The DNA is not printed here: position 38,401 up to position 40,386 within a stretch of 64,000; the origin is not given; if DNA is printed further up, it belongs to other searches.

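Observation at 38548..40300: Formate-dehydrogenase-like domain without the catalytic Cys/Sec-His and with a shortened C-terminus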

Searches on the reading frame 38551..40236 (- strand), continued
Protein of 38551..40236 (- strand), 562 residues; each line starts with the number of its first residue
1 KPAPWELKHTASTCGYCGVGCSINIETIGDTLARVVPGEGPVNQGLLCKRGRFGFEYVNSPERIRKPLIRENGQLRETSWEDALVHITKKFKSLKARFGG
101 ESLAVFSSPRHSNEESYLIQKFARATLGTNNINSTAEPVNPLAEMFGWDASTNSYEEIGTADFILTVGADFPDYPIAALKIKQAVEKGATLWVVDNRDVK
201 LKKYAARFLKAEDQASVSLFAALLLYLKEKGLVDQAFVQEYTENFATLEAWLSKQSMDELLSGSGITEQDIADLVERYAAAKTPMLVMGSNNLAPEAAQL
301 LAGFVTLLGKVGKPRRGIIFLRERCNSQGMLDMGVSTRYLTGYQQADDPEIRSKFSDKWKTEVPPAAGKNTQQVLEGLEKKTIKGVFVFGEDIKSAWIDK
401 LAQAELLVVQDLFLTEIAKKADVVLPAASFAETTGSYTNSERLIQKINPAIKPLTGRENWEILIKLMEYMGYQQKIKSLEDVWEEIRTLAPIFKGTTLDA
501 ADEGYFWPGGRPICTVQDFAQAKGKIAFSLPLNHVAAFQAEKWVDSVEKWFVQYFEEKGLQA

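Call 48: search_protein_families(library=ncbifam, proteins=[window:38551-40236:-], max_evalue=0.00001)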
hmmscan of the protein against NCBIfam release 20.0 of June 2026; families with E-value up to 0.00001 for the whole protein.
window:38551-40236:- (562 aa): 19 families
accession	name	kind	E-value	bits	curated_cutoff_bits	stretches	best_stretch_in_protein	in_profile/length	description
TIGR01591.1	Fdh-alpha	equivalog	1.1e-114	383.9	666.25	1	13-503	2-511/672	formate dehydrogenase subunit alpha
NF047855.1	AssmNtatRedNasC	equivalog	1.4e-67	228.6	1100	1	9-489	20-525/708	assimilatory nitrate reductase catalytic subunit NasC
TIGR01973.1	NuoG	equivalog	7.6e-55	186.8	470.05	1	4-465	209-605/606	NADH-quinone oxidoreductase subunit NuoG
NF041323.1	Nitr_red_NasA_Halo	equivalog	1.7e-46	159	1000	1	17-490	3-493/673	assimilatory nitrate reductase NasA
NF005895.0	PRK07860.1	equivalog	3.2e-45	154.4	802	1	3-491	230-679/811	NADH-quinone oxidoreductase subunit G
TIGR01701.1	Fdhalpha-like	subfamily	7.1e-33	113.7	582.15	1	63-413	99-479/744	FdhF/YdeP family oxidoreductase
TIGR01553.1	formate-DH-alph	equivalog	1.5e-29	102.4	814.2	1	8-244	43-306/1009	formate dehydrogenase-N subunit alpha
NF010055.0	PRK13532.1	equivalog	1.8e-29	102.5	904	2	7-242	40-291/830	nitrate reductase catalytic subunit NapA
TIGR01706.1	NAPA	equivalog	3.2e-27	95.2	930.55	2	7-214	40-266/830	periplasmic nitrate reductase subunit alpha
NF012032.0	PRK15488.1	equivalog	4.5e-27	94.4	694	1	8-287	42-325/759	thiosulfate reductase PhsA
NF041513.1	formate_DH_Act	exception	8.3e-21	73.5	1400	1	10-268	43-322/1067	formate dehydrogenase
NF041783.2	mnquin_red_QrcB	equivalog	2e-18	65.9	440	1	8-313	51-361/695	menaquinone reductase molybdopterin-binding-like subunit QrcB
TIGR02693.1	arsenite_ox_L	equivalog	3.2e-14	51.9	359.05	0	39-169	86-229/806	arsenate reductase (azurin) large subunit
TIGR02166.1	dmsA_ynfE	subfamily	4.8e-13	48.1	777.7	1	17-245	53-302/794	DMSO/selenate family reductase complex A subunit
NF007406.0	PRK09939.1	equivalog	1.1e-12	47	1473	1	229-415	306-488/759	acid resistance putative oxidoreductase YdeP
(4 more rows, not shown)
